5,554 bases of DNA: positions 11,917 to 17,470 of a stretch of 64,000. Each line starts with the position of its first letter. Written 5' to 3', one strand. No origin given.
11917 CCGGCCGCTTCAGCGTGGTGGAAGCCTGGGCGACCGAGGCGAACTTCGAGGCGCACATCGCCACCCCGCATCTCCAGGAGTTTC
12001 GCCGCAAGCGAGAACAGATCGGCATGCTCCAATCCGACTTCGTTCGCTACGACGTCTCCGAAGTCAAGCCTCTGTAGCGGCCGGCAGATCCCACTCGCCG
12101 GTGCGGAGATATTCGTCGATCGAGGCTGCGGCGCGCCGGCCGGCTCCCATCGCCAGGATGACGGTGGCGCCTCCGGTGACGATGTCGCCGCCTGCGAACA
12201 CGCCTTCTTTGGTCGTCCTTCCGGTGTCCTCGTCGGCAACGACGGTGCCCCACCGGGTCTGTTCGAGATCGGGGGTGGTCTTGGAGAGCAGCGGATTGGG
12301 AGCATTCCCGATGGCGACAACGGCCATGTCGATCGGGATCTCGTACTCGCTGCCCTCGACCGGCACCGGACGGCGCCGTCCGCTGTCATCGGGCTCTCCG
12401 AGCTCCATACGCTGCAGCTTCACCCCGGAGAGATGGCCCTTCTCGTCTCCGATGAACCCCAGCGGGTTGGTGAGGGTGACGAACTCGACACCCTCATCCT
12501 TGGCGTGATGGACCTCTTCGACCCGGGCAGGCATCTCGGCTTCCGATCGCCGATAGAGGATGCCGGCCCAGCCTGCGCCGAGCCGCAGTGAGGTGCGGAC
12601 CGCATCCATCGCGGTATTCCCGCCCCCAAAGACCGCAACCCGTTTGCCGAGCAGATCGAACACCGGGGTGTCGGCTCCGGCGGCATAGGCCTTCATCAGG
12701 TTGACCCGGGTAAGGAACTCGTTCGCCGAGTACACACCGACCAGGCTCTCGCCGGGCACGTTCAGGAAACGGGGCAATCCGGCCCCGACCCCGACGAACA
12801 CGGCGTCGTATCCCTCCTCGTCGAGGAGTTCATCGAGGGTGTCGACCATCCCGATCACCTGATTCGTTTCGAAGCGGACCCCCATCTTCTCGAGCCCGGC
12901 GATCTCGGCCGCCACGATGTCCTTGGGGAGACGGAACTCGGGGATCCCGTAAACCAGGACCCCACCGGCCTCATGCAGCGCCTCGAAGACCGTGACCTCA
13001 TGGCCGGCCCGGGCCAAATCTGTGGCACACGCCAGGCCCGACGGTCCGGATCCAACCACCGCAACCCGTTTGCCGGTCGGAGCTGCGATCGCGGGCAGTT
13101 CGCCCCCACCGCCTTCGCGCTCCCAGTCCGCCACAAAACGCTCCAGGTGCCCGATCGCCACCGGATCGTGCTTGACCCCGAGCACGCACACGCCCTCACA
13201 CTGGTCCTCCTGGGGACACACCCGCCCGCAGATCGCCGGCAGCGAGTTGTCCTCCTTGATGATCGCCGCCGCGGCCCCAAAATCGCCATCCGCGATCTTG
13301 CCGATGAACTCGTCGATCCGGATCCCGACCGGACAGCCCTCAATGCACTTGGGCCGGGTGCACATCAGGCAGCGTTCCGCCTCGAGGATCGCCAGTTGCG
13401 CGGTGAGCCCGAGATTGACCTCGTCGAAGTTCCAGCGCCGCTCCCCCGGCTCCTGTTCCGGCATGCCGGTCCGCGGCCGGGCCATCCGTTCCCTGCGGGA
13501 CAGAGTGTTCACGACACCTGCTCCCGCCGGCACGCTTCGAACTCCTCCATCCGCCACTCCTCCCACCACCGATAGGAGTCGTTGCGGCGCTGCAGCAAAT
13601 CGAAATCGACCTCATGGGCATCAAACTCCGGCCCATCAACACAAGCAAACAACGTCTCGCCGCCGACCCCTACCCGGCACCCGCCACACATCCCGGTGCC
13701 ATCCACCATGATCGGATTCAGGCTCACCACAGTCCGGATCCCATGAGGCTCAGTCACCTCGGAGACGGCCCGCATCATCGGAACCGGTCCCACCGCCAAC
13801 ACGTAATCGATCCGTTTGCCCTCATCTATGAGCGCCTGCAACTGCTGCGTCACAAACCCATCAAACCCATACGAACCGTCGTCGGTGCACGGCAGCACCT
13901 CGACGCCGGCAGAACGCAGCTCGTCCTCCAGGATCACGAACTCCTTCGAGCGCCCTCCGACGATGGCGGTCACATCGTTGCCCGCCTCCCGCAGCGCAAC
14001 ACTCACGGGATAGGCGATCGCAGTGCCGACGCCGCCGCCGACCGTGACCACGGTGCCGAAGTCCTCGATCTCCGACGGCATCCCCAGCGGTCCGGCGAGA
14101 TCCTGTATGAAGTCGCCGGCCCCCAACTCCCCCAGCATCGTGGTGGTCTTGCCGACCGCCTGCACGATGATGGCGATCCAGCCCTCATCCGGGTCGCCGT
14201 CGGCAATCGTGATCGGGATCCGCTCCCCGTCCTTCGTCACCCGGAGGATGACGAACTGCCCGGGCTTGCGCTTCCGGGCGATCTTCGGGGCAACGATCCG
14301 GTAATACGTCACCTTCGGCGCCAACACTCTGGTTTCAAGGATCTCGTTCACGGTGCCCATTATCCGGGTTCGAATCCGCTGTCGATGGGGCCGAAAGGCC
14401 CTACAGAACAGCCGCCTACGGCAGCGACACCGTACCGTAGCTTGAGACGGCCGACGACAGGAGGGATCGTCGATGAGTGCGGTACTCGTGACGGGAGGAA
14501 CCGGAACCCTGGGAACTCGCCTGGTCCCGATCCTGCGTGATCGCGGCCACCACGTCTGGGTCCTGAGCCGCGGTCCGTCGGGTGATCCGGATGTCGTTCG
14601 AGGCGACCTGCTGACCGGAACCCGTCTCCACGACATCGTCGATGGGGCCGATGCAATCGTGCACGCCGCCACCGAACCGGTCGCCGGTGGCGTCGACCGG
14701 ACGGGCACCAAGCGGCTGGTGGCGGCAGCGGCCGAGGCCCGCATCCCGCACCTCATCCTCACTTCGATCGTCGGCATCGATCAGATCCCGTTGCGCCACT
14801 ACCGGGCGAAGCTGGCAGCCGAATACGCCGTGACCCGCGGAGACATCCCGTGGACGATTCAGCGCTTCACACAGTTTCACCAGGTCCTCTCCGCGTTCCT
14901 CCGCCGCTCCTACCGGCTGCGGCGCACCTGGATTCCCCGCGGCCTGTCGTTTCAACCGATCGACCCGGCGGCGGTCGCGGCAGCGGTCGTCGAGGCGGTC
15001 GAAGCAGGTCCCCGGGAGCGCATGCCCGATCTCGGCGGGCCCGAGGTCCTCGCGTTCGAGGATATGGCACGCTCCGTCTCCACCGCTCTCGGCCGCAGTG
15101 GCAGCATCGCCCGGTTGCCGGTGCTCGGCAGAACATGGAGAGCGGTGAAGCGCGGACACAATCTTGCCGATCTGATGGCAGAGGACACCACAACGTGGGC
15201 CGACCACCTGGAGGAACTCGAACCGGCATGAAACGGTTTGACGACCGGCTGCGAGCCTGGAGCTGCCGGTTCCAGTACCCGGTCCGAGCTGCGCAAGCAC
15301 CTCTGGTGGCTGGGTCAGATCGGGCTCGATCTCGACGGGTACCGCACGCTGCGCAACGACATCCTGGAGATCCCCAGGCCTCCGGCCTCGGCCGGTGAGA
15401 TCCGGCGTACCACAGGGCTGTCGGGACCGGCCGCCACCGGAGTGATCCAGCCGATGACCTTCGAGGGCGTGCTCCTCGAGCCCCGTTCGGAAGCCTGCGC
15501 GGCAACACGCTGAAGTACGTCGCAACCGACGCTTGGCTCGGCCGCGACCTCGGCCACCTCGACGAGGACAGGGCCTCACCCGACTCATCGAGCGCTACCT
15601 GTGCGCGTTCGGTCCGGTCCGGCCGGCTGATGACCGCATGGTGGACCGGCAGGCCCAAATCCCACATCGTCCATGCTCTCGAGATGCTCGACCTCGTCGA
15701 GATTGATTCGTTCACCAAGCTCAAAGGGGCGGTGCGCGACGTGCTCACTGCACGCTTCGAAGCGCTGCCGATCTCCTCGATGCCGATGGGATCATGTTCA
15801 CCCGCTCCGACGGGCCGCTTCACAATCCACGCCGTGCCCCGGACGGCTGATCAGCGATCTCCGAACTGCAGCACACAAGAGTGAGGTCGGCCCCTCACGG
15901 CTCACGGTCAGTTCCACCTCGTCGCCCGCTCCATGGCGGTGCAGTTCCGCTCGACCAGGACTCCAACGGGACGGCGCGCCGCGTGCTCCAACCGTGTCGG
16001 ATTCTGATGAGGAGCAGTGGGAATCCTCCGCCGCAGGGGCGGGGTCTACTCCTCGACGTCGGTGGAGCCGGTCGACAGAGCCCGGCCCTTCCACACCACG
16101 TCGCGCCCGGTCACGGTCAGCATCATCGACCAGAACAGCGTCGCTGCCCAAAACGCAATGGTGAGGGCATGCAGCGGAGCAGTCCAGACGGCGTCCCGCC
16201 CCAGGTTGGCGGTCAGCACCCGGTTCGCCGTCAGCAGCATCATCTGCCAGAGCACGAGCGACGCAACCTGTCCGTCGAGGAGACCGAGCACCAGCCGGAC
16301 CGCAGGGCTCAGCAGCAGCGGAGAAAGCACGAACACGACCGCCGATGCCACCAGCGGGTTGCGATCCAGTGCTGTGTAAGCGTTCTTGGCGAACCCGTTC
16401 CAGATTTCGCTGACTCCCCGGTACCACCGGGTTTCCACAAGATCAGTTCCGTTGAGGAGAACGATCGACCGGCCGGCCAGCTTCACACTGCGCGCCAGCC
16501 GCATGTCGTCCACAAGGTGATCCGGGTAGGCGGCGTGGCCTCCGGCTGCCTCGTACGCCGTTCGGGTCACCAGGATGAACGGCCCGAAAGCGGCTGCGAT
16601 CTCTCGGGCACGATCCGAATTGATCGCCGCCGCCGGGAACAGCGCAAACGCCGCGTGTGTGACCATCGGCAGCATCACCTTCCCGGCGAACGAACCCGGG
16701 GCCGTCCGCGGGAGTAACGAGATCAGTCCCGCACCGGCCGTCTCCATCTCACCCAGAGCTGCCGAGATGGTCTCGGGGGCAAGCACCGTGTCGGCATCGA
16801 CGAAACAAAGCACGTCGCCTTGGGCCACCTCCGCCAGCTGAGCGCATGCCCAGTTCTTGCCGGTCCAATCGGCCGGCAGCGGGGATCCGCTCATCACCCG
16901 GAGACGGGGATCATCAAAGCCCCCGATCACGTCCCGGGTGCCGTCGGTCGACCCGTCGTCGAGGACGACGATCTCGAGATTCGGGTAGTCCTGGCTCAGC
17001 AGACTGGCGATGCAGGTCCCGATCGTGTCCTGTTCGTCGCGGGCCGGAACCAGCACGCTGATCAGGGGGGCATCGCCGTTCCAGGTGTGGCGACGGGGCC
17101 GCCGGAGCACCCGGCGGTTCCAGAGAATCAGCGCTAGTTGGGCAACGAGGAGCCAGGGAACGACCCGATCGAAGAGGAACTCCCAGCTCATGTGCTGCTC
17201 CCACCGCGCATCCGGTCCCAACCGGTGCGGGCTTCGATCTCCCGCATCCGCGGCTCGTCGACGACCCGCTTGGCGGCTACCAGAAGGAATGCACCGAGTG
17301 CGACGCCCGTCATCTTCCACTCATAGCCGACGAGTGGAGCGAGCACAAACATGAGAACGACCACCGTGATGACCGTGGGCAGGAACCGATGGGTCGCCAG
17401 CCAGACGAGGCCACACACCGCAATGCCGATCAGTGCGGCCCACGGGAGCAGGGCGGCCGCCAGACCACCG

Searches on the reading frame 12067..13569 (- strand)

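Call 28: search_protein_families(library=pfam, proteins=[window:12067-13569:-], max_evalue=0.00001)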
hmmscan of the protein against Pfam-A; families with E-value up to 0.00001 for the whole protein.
window:12067-13569:- (501 aa): 7 families
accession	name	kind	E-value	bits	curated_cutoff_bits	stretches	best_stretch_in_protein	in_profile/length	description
PF14691.11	Fer4_20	-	8e-42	142.1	25.8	1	45-152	2-110/113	Dihydroprymidine dehydrogenase domain II, 4Fe-4S cluster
PF07992.20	Pyr_redox_2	-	1.2e-29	104.1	26.1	1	168-477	2-291/291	Pyridine nucleotide-disulphide oxidoreductase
PF00070.33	Pyr_redox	-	1.6e-10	41.7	22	0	168-200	1-33/82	Pyridine nucleotide-disulphide oxidoreductase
PF13450.12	NAD_binding_8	-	2.4e-08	34.6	21.9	1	171-203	1-33/68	NAD(P)-binding Rossmann-like domain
PF13738.12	Pyr_redox_3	-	2.9e-06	27.2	30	0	165-196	163-194/305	Pyridine nucleotide-disulphide oxidoreductase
PF01593.30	Amino_oxidase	-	5e-06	26.5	19.8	1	177-203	2-28/443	Flavin containing amine oxidoreductase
PF01266.30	DAO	-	7.9e-06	26.1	27.9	1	168-202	1-35/353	FAD dependent oxidoreductase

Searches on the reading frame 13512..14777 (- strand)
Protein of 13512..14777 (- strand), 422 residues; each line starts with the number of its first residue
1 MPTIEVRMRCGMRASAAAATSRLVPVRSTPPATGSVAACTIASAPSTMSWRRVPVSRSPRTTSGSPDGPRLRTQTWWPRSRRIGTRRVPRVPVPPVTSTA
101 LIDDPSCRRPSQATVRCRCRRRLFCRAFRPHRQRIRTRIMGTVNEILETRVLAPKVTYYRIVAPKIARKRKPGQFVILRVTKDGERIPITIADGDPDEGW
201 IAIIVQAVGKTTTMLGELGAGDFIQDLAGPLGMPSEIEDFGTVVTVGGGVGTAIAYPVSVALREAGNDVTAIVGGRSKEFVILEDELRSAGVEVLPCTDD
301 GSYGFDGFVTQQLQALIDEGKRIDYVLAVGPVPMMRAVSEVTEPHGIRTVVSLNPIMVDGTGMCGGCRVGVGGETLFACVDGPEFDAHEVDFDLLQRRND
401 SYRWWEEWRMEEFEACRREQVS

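Call 28: search_protein_families(library=pfam, proteins=[window:13512-14777:-], max_evalue=0.00001)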
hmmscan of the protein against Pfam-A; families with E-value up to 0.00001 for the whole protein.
window:13512-14777:- (422 aa): 1 family
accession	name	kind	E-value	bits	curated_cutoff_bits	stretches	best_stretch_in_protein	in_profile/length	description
PF10418.14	DHODB_Fe-S_bind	-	1.8e-12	47.2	23.9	1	354-391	1-41/41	Iron-sulfur cluster binding domain of dihydroorotate dehydrogenase B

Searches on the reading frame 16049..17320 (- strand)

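Call 28: search_protein_families(library=pfam, proteins=[window:16049-17320:-], max_evalue=0.00001)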
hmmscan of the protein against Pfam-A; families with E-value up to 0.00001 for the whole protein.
window:16049-17320:- (424 aa): 3 families
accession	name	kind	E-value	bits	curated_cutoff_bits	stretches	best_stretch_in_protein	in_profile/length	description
PF00535.33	Glycos_transf_2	-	2.4e-24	86.6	23.3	1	88-202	1-113/168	Glycosyl transferase family 2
PF13641.12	Glyco_tranf_2_3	-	4.6e-17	63.2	27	1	87-289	3-204/230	Glycosyltransferase like family 2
PF13506.12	Glyco_transf_21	-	1e-14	54.8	21.7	1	154-292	17-150/174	Glycosyl transferase family 21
